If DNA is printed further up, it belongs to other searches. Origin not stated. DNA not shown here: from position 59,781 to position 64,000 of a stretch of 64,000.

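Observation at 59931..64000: Unannotated giant secreted glycoprotein gene missing from the ORF track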

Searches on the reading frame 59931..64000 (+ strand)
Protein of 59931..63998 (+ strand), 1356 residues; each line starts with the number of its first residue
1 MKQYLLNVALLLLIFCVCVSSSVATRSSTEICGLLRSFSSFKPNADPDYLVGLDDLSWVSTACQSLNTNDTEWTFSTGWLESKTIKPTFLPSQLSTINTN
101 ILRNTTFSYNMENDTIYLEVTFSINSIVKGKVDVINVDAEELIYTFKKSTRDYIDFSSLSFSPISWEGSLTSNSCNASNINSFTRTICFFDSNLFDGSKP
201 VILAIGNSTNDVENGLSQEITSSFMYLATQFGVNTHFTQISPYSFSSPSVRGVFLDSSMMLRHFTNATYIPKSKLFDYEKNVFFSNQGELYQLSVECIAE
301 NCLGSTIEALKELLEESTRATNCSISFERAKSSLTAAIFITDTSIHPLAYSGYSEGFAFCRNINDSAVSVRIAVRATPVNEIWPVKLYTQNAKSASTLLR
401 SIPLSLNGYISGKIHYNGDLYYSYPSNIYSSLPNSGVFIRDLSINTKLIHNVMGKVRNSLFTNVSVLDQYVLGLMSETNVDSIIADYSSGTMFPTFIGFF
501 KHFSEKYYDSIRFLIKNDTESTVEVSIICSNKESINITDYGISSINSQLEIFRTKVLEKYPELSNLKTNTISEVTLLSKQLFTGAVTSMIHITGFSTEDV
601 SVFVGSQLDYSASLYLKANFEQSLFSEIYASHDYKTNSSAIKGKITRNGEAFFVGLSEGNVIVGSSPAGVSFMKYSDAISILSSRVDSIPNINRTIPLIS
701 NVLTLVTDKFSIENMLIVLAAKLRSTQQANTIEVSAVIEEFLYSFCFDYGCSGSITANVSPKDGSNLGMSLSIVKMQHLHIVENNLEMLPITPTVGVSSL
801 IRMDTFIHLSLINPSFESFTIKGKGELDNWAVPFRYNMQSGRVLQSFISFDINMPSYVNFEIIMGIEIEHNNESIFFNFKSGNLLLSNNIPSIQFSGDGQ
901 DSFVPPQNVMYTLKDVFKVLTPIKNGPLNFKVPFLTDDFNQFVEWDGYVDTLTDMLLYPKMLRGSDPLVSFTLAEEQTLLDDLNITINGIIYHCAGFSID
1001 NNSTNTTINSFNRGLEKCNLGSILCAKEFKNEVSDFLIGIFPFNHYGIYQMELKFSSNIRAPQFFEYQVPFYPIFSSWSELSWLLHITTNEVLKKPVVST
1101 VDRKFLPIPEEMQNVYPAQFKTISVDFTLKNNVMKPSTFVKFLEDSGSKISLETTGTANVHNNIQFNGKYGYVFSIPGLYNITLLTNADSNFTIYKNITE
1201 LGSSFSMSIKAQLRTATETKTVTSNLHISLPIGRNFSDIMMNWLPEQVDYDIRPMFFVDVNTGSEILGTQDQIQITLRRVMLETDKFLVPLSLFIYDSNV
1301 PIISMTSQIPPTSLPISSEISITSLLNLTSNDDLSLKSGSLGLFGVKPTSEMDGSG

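Call 5: search_protein_families(library=pfam, proteins=[window:59931-64000:+], max_evalue=1)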
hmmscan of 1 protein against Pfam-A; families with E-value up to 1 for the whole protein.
window:59931-64000:+ (1356 aa): 0 families

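Call 6: find_homologous_proteins(query=window:59931-64000:+)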
Query window:59931-64000:+: 8000 candidates shared short words with the query, none scored E <= 0.001.

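Call 24: search_solved_structures(query=window:59931-63998:+, max_evalue=10)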
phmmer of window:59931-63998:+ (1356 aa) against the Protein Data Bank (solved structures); distinct sequences matched with E-value up to 10: 0.

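Call 25: search_protein_families(library=ncbifam, proteins=[window:59931-63998:+], max_evalue=1)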
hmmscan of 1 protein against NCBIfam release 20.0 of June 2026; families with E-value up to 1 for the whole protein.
window:59931-63998:+ (1356 aa): 0 families

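Call 26: search_protein_representatives(protein=window:59931-63530:+)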
Query: 1200 residues. Proteins with E-value up to 0.001 (for the whole library): 16; up to 1e-10: 13; up to 1e-30: 3. The best 16 are listed.
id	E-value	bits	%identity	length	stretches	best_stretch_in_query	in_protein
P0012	0.0e+00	2662.3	100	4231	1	1-1200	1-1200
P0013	2.0e-189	648.4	36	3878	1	23-1198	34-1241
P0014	1.6e-68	248.1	25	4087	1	8-1189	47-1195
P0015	1.6e-25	105.6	23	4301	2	407-1155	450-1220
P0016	4.5e-24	100.9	23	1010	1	186-1081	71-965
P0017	8.5e-23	96.6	24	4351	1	56-1190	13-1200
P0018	1.2e-20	89.5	23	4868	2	22-665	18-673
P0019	6.2e-20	87.2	20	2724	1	398-1187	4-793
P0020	5.0e-18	80.8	28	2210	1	804-1181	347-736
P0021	5.8e-16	74.0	23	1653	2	818-1188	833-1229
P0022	1.9e-13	65.6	28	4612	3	53-503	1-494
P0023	3.3e-12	61.6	22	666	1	163-767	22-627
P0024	4.0e-12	61.3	20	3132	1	52-1130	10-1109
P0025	2.2e-10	55.5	25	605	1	817-1191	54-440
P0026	3.8e-04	34.9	21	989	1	225-857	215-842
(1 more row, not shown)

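Call 28: list_cluster_members(proteins=[P0012, P0013, P0014, P0015, P0016, P0017, P0018, P0019, P0020, P0022])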
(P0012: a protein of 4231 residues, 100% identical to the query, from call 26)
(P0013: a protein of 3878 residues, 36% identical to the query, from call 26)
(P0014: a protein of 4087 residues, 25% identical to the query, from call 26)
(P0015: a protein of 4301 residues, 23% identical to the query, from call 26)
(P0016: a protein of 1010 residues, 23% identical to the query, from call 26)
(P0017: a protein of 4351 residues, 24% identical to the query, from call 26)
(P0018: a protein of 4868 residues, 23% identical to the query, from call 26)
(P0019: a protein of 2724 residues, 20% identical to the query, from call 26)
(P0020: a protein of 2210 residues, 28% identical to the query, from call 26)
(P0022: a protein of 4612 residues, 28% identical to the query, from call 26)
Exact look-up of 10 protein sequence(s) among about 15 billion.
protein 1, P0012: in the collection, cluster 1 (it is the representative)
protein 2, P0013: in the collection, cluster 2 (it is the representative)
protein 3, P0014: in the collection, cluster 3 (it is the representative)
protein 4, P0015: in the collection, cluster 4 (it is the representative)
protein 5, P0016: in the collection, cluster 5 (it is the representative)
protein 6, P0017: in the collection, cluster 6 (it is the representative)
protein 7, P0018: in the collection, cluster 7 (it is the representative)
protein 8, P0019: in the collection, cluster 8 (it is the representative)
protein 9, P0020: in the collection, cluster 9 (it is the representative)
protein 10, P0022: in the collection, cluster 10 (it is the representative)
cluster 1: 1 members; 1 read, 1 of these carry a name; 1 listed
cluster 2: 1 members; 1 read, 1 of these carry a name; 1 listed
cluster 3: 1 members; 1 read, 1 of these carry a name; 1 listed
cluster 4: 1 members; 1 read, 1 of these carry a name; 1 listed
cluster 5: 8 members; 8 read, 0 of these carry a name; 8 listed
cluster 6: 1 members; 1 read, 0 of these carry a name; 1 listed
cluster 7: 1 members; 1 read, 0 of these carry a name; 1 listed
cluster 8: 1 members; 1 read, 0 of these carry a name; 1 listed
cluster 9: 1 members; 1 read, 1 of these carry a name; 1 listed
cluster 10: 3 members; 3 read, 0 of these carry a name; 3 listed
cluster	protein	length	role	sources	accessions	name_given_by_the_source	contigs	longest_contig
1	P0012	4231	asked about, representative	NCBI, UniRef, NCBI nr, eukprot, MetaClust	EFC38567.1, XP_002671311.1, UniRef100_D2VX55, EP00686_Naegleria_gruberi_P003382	predicted protein [Naegleria gruberi] | Predicted protein n=1 Tax=Naegleria gruberi TaxID=5762 RepID=D2VX55_NAEGR | uncharacterized protein NAEGRDRAFT_52947 [Naegleria gruberi]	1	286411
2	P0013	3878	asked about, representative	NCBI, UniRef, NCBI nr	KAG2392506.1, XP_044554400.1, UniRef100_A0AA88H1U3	hypothetical protein C9374_011231 [Naegleria lovaniensis] | Uncharacterized protein n=1 Tax=Naegleria lovaniensis TaxID=51637 RepID=A0AA88H1U3_NAELO | uncharacterized protein C9374_011231 [Naegleria lovaniensis]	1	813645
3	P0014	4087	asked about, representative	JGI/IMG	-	hypothetical protein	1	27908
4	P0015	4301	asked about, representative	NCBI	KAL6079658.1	hypothetical protein QOT17_000772 [Balamuthia mandrillaris]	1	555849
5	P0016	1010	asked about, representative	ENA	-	-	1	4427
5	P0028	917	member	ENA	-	-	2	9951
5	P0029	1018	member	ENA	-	-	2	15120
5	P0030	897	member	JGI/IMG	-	-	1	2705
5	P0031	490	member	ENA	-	-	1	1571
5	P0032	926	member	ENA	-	-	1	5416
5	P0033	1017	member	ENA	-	-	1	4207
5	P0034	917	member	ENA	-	-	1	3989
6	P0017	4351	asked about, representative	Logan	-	-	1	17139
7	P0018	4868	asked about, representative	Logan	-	-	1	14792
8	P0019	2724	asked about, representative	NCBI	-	-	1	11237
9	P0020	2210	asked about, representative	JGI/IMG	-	hypothetical protein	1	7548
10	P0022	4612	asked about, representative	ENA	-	-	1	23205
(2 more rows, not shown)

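Call 30: search_protein_families(library=pfam, proteins=[P0012, P0015], max_evalue=0.1)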
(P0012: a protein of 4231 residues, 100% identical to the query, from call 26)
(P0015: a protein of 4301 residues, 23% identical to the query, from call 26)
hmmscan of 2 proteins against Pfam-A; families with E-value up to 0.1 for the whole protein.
P0012 (4231 aa): 0 families

P0015 (4301 aa): 0 families

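Call 31: search_protein_families(library=pfam, proteins=[P0018, P0022], max_evalue=0.1)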
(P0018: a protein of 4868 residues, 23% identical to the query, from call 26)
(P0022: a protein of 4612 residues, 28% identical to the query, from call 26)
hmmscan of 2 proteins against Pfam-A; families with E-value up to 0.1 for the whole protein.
P0018 (4868 aa): 0 families

P0022 (4612 aa): 0 families

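Call 40: find_homologous_proteins(query=A1, max_evalue=0.00001)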
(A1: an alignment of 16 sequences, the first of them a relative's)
Query A1 (16 sequences) (4231 aa, profile of the alignment): 6 proteins with E <= 0.00001 among 8000 candidates.
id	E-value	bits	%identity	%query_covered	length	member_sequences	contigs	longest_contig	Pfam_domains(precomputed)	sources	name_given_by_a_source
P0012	0.0e+0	4383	100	100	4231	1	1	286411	-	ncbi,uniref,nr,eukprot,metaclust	ncbi:predicted protein [Naegleria gruberi]|uniref:Predicted protein n=1 Tax=Naegleria gruberi TaxID=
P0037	0.0e+0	3990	46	90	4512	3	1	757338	-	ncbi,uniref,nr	ncbi:hypothetical protein FDP41_005715 [Naegleria fowleri]|uniref:Uncharacterized protein n=1 Tax=Na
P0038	0.0e+0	2169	25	43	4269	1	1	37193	-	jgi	jgi:hypothetical protein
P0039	1.5e-20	89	22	10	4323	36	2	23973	PF00353.26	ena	-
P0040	6.2e-12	61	-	-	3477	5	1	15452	PF00353.26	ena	-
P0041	2.5e-11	59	21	6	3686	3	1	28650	PF00353.26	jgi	jgi:Ca2+-binding RTX toxin-like protein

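Call 41: find_encoding_contigs(protein=P0012, flank=10000, max_places=3)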
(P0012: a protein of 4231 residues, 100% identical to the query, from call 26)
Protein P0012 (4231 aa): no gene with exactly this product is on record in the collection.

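Call 50: find_encoding_contigs(protein=P0038, flank=10000, max_places=2)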
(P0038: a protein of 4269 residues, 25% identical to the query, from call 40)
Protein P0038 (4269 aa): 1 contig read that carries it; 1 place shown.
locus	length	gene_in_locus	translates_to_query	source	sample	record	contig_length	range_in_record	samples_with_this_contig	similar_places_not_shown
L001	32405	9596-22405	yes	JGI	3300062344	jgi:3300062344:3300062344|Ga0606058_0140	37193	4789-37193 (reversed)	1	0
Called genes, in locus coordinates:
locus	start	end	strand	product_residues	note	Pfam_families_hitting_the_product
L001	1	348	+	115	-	?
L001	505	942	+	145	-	PF11380:Stealth_CR2 (weak)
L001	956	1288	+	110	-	-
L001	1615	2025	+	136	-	PF00515:TPR_1, PF07719:TPR_2 (weak), PF25575:TPR_BSK1_C, PF13181:TPR_8 (faint), PF13414:TPR_11 (weak)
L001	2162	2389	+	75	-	PF17830:STI1-HOP_DP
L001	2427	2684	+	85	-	-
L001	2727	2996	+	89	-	PF00515:TPR_1 (weak), PF07719:TPR_2 (weak), PF13181:TPR_8 (faint), PF13424:TPR_12 (faint), PF13432:TPR_16, PF13414:TPR_11, PF13431:TPR_17 (faint)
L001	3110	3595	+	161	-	PF13181:TPR_8 (faint), PF07719:TPR_2 (weak), PF13424:TPR_12 (faint), PF00515:TPR_1 (weak), PF13432:TPR_16, PF13414:TPR_11 (weak), PF14559:TPR_19 (weak), PF00515:TPR_1 (weak), +1 more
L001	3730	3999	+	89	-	PF17830:STI1-HOP_DP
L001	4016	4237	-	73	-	-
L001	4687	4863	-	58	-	-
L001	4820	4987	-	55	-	-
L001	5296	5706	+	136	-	-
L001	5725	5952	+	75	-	-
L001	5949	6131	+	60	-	-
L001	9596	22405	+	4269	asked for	-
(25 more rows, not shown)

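Call 55: search_protein_families(library=pfam, proteins=[P0037, P0039], max_evalue=0.01)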
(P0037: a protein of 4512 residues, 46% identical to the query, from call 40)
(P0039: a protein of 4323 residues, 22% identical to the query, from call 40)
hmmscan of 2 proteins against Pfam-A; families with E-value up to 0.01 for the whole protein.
P0037 (4512 aa): 1 family
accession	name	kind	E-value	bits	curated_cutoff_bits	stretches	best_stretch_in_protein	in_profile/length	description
PF20957.2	GxGYxYP_N_2nd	-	0.0043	17.6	24.5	0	1031-1067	11-48/68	GxGYxYP_N second domain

P0039 (4323 aa): 1 family
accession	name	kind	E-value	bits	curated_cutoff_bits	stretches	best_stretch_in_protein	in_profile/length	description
PF00353.25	HemolysinCabind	-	1.7e-33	114.6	23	7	1386-1418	4-36/36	RTX calcium-binding nonapeptide repeat (4 copies)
